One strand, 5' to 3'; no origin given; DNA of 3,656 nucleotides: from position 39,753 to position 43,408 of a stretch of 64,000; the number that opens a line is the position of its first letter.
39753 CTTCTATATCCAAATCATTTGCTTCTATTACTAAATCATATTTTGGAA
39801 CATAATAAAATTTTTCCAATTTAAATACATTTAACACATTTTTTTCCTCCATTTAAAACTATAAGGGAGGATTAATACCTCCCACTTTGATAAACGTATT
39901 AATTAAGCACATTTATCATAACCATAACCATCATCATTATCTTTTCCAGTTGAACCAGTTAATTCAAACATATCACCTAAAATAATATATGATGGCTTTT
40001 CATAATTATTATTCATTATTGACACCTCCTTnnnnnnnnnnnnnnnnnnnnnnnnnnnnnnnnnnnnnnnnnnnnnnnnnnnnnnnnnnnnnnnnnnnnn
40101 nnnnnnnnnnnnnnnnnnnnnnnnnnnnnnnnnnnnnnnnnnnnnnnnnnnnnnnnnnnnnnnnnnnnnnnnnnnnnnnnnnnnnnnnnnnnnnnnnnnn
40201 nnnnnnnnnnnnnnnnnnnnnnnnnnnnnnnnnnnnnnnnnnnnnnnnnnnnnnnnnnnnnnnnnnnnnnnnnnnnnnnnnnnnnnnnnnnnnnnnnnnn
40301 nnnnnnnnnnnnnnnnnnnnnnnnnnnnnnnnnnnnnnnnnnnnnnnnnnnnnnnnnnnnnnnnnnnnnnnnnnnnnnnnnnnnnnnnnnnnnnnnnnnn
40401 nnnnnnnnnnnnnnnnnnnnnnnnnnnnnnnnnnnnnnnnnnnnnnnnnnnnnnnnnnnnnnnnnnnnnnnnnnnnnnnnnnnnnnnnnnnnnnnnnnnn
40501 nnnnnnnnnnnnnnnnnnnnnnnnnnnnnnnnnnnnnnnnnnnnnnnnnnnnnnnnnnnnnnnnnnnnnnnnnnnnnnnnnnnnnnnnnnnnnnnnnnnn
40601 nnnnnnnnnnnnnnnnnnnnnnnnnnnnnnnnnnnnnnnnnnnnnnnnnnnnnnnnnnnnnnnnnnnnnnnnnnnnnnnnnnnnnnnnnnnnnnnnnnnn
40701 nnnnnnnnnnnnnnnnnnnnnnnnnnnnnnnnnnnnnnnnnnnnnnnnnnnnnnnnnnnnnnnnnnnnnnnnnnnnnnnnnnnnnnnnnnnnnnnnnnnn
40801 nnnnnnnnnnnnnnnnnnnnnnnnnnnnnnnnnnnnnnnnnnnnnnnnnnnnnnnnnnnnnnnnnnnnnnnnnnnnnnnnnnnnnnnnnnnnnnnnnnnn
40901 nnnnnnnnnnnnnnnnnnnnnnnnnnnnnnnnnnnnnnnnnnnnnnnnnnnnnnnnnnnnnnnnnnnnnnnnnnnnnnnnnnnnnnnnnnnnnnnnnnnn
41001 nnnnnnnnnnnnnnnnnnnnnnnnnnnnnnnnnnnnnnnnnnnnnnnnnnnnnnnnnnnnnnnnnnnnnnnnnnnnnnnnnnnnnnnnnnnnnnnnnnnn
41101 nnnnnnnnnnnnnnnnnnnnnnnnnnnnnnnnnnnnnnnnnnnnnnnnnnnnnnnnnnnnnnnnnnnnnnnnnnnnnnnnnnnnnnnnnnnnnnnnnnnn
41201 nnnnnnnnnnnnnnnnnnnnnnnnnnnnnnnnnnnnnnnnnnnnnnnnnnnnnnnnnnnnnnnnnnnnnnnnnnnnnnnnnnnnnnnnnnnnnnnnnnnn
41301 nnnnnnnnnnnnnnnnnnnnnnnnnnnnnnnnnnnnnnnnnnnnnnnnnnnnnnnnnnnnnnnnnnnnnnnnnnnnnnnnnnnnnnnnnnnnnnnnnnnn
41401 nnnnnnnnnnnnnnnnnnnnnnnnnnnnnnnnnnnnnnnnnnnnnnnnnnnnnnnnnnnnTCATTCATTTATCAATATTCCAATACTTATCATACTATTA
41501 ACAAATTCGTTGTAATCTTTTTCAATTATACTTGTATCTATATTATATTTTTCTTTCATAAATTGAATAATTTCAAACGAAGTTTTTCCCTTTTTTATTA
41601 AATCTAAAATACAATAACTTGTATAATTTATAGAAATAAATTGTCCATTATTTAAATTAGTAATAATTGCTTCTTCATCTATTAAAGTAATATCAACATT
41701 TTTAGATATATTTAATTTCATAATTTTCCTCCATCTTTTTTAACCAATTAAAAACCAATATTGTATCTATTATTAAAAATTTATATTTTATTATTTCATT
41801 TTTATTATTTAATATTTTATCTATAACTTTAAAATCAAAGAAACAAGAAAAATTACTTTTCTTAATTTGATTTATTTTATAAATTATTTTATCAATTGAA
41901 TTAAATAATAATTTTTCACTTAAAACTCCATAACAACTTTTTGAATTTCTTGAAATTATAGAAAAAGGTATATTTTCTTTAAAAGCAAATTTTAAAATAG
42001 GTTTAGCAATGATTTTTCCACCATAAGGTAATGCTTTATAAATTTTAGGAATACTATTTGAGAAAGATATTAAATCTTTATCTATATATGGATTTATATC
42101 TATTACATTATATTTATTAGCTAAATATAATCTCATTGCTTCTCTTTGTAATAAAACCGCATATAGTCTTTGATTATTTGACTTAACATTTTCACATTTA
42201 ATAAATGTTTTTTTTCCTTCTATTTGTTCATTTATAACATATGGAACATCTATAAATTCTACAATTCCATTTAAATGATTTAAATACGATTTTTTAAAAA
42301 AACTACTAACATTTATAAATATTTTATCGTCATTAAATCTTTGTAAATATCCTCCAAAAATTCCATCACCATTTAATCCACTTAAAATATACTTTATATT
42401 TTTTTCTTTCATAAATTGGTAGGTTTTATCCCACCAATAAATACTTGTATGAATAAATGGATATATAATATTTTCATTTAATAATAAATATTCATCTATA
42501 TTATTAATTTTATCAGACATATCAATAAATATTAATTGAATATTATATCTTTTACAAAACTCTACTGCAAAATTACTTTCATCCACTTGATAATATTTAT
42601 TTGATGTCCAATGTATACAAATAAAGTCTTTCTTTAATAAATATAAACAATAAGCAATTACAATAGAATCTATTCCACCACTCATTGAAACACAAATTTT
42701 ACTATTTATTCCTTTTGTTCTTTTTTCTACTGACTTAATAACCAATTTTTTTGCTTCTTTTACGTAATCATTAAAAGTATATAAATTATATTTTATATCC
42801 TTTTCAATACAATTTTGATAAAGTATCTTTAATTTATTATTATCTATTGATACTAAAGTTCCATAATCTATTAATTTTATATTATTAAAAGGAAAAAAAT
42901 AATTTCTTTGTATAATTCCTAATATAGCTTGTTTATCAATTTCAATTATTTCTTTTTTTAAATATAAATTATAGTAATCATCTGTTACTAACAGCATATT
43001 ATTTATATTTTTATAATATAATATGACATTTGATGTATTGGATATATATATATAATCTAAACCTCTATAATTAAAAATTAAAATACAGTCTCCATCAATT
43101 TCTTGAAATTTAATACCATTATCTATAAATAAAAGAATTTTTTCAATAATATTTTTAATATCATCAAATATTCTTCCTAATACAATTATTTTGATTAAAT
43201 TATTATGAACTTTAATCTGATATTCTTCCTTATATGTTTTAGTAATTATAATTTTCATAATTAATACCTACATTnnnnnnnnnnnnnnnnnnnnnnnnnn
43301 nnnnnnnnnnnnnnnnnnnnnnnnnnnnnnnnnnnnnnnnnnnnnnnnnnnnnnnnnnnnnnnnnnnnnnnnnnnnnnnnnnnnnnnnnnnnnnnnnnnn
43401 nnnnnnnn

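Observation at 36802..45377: Complete lasso-peptide gene cluster carrying an extra radical-SAM/SPASM maturase, a kinase-peptidase fusion and a nucleotidyltransferase: candidate new hybrid RiPP class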

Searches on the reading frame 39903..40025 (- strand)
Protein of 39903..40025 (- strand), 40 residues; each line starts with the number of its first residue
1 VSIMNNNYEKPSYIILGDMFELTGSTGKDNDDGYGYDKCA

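Call 3: search_protein_families(library=pfam, proteins=[window:39903-40025:-], max_evalue=0.1)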
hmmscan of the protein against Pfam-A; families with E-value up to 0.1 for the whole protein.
window:39903-40025:- (40 aa): 0 families

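Call 4: search_protein_families(library=ncbifam, proteins=[window:39903-40025:-], max_evalue=0.1)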
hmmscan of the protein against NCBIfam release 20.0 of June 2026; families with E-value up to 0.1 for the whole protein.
window:39903-40025:- (40 aa): 0 families

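Call 50: find_homologous_proteins(query=A3, max_evalue=10)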
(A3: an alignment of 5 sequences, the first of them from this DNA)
Query A3 (5 sequences) (40 aa, profile of the alignment): 21 proteins with E <= 10 among 81 candidates.
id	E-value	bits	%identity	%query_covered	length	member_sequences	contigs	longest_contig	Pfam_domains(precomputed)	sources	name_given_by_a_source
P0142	3.0e-23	99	58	83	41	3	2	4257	-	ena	-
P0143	1.6e-22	97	64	83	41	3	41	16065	-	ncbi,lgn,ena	-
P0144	2.9e-22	96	61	83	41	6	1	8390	-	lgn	-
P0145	5.1e-22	95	64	83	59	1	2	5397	-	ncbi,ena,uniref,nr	ncbi:hypothetical protein [uncultured Eubacterium sp.]|uniref:hypothetical protein n=1 Tax=unculture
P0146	5.2e-21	92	61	83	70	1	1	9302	-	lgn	-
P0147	9.7e-20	88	61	83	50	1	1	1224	-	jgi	jgi:hypothetical protein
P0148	1.6e-19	87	61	83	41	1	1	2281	-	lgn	-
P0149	2.0e-18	83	57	93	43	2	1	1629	-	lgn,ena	-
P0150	4.2e-18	82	59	85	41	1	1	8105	-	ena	-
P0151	8.4e-18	81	70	83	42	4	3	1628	-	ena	-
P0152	1.5e-17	81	67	83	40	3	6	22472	-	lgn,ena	-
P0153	2.6e-17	80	61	83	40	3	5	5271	-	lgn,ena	-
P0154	4.7e-17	79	67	83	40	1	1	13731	-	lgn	-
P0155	7.5e-17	78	53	100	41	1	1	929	-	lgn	-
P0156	1.0e-16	78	97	93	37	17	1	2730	-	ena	-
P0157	3.3e-15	73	64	83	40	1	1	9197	-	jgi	jgi:hypothetical protein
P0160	1.9e-7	48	58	83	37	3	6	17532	-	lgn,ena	-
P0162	2.1e-5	42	49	93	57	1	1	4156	-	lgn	-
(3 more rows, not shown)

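Call 53: find_encoding_contigs(protein=P0160, flank=10000, max_places=4)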
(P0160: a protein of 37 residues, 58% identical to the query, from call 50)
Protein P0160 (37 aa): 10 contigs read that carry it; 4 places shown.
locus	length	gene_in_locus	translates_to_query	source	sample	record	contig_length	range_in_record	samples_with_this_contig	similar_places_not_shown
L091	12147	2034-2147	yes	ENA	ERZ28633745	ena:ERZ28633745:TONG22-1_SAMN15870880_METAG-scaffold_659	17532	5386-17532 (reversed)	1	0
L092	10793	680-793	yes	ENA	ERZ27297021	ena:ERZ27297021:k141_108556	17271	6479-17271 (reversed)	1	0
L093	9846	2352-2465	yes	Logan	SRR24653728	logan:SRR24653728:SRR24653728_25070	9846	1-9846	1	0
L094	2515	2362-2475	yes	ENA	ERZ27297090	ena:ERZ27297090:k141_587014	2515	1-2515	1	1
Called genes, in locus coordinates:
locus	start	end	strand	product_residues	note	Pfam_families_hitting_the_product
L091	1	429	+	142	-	?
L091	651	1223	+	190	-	-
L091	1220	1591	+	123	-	-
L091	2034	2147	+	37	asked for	-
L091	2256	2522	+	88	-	PF05402:PqqD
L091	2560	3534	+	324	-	-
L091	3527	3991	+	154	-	PF13471:Transglut_core3 (weak)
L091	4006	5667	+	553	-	PF00733:Asn_synthase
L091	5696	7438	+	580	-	PF00664:ABC_membrane, PF00005:ABC_tran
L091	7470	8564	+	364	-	PF14907:NTP_transf_5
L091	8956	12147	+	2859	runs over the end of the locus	?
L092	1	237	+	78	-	?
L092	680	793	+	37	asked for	-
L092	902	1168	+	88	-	PF05402:PqqD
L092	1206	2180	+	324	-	-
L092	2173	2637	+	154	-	PF13471:Transglut_core3 (weak)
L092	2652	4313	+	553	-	PF00733:Asn_synthase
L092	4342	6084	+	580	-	PF00664:ABC_membrane, PF00005:ABC_tran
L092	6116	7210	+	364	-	PF14907:NTP_transf_5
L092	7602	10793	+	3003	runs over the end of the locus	-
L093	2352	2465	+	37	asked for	-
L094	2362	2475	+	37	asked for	-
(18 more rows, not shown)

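Call 54: find_encoding_contigs(protein=P0162, flank=10000, max_places=2)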
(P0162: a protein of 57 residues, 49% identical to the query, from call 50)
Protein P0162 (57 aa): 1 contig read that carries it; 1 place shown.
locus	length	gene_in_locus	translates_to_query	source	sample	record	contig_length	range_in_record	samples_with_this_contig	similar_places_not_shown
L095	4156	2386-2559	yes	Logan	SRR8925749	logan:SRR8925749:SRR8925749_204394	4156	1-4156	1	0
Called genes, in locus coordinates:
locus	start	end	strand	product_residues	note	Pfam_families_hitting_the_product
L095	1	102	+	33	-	?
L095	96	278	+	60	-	-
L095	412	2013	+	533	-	PF00239:Resolvase, PF07508:Recombinase, PF13408:Zn_ribbon_recom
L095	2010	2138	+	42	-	-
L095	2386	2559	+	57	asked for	-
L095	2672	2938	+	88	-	PF05402:PqqD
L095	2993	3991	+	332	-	PF27840:ScmC (weak)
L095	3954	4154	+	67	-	?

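Call 55: find_encoding_contigs(protein=P0152, flank=10000, max_places=2)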
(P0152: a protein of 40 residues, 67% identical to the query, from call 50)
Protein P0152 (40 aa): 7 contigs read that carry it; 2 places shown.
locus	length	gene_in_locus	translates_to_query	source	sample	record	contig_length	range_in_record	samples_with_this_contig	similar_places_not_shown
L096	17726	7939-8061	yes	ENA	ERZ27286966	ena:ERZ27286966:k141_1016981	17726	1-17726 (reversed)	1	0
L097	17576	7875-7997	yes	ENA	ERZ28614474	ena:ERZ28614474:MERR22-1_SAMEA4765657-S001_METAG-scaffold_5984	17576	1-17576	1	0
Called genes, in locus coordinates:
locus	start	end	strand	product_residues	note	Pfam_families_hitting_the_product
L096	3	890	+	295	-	?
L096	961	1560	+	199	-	PF00665:rve, PF13333:rve_2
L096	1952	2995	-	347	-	PF14907:NTP_transf_5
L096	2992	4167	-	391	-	PF00550:PP-binding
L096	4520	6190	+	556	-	PF00733:Asn_synthase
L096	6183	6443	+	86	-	PF05402:PqqD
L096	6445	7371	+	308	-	PF27840:ScmC (weak)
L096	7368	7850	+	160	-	PF13471:Transglut_core3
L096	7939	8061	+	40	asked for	-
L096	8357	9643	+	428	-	PF13353:Fer4_12 (faint), PF04055:Radical_SAM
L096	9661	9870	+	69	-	-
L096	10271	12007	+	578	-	PF00664:ABC_membrane, PF00005:ABC_tran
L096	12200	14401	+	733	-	-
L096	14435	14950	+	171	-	PF00872:Transposase_mut, PF10551:MULE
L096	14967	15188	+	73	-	PF00872:Transposase_mut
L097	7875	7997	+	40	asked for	-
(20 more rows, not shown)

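Call 56: find_encoding_contigs(protein=P0154, flank=10000, max_places=2)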
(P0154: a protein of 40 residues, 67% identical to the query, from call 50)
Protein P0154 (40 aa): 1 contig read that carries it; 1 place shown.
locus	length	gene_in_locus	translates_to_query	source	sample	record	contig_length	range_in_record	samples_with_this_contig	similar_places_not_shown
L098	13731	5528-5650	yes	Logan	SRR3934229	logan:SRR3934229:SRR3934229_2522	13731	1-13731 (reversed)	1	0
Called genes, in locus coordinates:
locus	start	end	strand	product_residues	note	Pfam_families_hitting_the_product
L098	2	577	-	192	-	?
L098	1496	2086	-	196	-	-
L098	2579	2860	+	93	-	PF00550:PP-binding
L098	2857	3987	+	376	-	PF14907:NTP_transf_5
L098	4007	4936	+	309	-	PF27840:ScmC (faint)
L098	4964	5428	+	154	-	PF13471:Transglut_core3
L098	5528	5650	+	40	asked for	-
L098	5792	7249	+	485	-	PF04055:Radical_SAM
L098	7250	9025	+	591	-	PF00664:ABC_membrane, PF00005:ABC_tran, PF02463:SMC_N (weak)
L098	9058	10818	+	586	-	PF13537:GATase_7 (faint), PF00733:Asn_synthase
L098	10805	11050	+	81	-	PF05402:PqqD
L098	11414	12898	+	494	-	PF00501:AMP-binding, PF13193:AMP-binding_C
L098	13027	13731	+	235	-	?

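Call 57: find_encoding_contigs(protein=P0157, flank=10000, max_places=2)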
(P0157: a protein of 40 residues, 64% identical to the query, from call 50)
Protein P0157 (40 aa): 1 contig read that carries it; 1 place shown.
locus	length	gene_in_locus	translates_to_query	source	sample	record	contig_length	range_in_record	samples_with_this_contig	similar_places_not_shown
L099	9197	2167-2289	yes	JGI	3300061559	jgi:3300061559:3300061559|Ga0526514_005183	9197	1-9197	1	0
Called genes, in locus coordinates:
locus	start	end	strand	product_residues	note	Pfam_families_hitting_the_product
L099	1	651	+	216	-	?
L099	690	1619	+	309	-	PF27840:ScmC (faint)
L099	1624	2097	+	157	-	PF13471:Transglut_core3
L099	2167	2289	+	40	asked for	-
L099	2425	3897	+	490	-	PF04055:Radical_SAM (weak)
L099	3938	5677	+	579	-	PF00664:ABC_membrane, PF02463:SMC_N (weak), PF13555:AAA_29 (weak), PF00005:ABC_tran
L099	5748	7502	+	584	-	PF00733:Asn_synthase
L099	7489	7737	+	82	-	PF05402:PqqD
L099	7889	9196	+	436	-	?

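Call 71: find_encoding_contigs(protein=P0150, flank=10000, max_places=2)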
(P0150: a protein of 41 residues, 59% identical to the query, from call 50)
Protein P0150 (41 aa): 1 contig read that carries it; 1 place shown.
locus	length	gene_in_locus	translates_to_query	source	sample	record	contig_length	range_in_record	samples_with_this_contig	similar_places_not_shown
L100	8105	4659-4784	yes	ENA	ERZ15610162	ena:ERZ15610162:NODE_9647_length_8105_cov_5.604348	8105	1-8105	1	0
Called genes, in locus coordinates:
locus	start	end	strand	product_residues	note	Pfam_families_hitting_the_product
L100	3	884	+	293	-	?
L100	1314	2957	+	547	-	PF00733:Asn_synthase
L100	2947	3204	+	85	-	PF05402:PqqD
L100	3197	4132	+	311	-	PF27840:ScmC (weak)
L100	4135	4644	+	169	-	PF13471:Transglut_core3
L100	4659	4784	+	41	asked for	-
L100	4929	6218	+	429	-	PF13353:Fer4_12 (weak), PF04055:Radical_SAM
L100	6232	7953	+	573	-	PF00664:ABC_membrane, PF09818:ABC_ATPase (faint), PF00005:ABC_tran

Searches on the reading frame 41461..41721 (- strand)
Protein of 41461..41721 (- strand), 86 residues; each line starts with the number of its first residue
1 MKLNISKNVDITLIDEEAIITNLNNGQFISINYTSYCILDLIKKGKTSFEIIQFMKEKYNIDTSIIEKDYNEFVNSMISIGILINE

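Call 3: search_protein_families(library=pfam, proteins=[window:41461-41721:-], max_evalue=0.1)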
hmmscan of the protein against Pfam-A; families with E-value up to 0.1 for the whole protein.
window:41461-41721:- (86 aa): 2 families
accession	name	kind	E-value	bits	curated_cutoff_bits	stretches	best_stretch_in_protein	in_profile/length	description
PF05402.18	PqqD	-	2.4e-10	41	23.4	1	17-83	1-67/67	Coenzyme PQQ synthesis protein D (PqqD)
PF09892.16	DUF2119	-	0.077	12.8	30.5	0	35-74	148-187/188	Uncharacterized protein conserved in archaea (DUF2119)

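Call 4: search_protein_families(library=ncbifam, proteins=[window:41461-41721:-], max_evalue=0.1)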
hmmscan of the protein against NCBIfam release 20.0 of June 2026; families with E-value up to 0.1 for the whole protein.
window:41461-41721:- (86 aa): 8 families
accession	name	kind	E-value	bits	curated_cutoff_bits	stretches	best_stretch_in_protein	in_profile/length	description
NF033530.1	lasso_PqqD_Strm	exception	3.2e-06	27.2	70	1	8-82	3-77/78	lasso peptide biosynthesis PqqD family chaperone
NF033536.1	lasso_PqqD_Bac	exception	1.1e-05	25.4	80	1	13-80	16-83/88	lasso peptide biosynthesis PqqD family chaperone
NF050069.2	PqqD_rel_WgkC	exception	0.019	14.9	110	1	27-79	30-82/103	PqqD family peptide maturation chaperone WgkC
NF047781.1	LB099_fam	equivalog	0.026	14.6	200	1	23-71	94-142/170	LB099 family protein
TIGR03859.1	PQQ_PqqD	equivalog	0.046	13.6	46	1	26-76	24-73/81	pyrroloquinoline quinone biosynthesis peptide chaperone PqqD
NF003056.0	PRK03975.1-4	equivalog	0.046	13.6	115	1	42-80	92-130/145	putative transcriptional regulator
TIGR04302.1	geo_PqqD_fam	equivalog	0.063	13.7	100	1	23-82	41-99/102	GeoRSP system PqqD family peptide chaperone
NF050145.1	RiPP_RRE_HvfC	equivalog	0.097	12.5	142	0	27-85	177-236/237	HvfC family RiPP maturation protein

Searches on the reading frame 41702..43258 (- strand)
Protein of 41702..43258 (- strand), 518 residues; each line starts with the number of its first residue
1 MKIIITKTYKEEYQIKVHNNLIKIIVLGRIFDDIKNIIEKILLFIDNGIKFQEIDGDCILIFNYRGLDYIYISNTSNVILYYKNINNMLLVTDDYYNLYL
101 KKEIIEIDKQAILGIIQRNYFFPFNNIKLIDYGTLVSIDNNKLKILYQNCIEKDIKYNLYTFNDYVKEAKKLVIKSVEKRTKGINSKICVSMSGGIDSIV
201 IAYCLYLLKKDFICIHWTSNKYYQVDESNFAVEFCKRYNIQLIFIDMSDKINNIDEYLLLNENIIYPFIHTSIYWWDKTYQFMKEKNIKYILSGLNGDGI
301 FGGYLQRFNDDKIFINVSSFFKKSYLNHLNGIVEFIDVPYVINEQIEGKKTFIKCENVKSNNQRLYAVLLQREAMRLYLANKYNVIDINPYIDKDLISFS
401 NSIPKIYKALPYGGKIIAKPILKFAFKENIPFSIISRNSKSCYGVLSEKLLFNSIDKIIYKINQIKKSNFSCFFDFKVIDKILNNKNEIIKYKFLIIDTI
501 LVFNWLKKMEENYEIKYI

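Call 3: search_protein_families(library=pfam, proteins=[window:41702-43258:-], max_evalue=0.1)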
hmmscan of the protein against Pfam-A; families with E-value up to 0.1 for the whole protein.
window:41702-43258:- (518 aa): 7 families
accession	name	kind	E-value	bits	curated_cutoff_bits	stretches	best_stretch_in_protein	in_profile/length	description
PF00733.27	Asn_synthase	-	1.3e-16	61.6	21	1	170-487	3-332/354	Asparagine synthase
PF01171.26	ATP_bind_3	-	0.00075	19.7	27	1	187-248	1-67/182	PP-loop family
PF02540.23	NAD_synthase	-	0.002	17.7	21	1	169-256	5-90/242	NAD synthase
PF06508.19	QueC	-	0.0026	17.7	22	1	188-264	2-76/210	Queuosine biosynthesis protein QueC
PF01507.26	PAPS_reduct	-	0.0066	16.9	22.5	1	188-303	2-107/175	Phosphoadenosine phosphosulfate reductase domain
PF03054.22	tRNA_Me_trans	-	0.043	13.9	20.6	0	187-221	2-36/202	tRNA methyl transferase HUP domain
PF05228.19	CHASE4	-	0.049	14.2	26.2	0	275-296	18-39/140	CHASE4 domain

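Call 4: search_protein_families(library=ncbifam, proteins=[window:41702-43258:-], max_evalue=0.1)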
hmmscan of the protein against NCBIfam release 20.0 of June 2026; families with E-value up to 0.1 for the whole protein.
window:41702-43258:- (518 aa): 14 families
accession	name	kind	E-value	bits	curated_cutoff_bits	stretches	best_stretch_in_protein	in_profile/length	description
TIGR01536.1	asn_synth_AEB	equivalog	1.2e-15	57.6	267.1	1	147-442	218-516/517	asparagine synthase (glutamine-hydrolyzing)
NF033535.1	lass_lactam_cya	exception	1.6e-10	40.2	525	1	123-301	195-376/668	lasso peptide isopeptide bond-forming cyclase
TIGR00268.2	TIGR00268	equivalog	2.7e-06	26.8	150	1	186-298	14-122/259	ATP-dependent sacrificial sulfur transferase LarE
NF006949.0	PRK09431.1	equivalog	4.9e-06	25.4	499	0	384-439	397-450/554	asparagine synthase B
TIGR03104.1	trio_amidotrans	equivalog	5e-06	25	570.1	1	151-488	227-566/589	N-acetylglutaminylglutamine amidotransferase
TIGR02432.1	lysidine_TilS_N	equivalog_domain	3.8e-05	23.7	93.6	1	187-247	1-66/189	tRNA lysidine(34) synthetase TilS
TIGR00552.1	nadE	equivalog_domain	0.00024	20.4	63.65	1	164-253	4-92/251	NAD(+) synthase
TIGR03108.1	eps_aminotran_1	hypoth_equivalog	0.0011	17.8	816.9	1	185-305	258-375/628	XrtA/PEP-CTERM system amidotransferase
NF000848.1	PRK00074.1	equivalog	0.0031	16.2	400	1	172-250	202-280/512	glutamine-hydrolyzing GMP synthase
NF010587.0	PRK13980.1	equivalog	0.0036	16.5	255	1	167-253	12-100/267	NAD+ synthase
NF001138.1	PRK00143.1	equivalog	0.0043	16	284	1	187-250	1-71/345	tRNA 2-thiouridine(34) synthase MnmA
NF002048.0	PRK00876.1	subfamily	0.017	14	313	1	177-259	31-112/330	NAD(+) synthase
TIGR00364.1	TIGR00364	equivalog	0.037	13.6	150.3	1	190-263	3-74/201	7-cyano-7-deazaguanine synthase QueC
TIGR00884.1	guaA_Cterm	equivalog_domain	0.038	13.3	338.75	1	180-250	11-82/310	glutamine-hydrolyzing GMP synthase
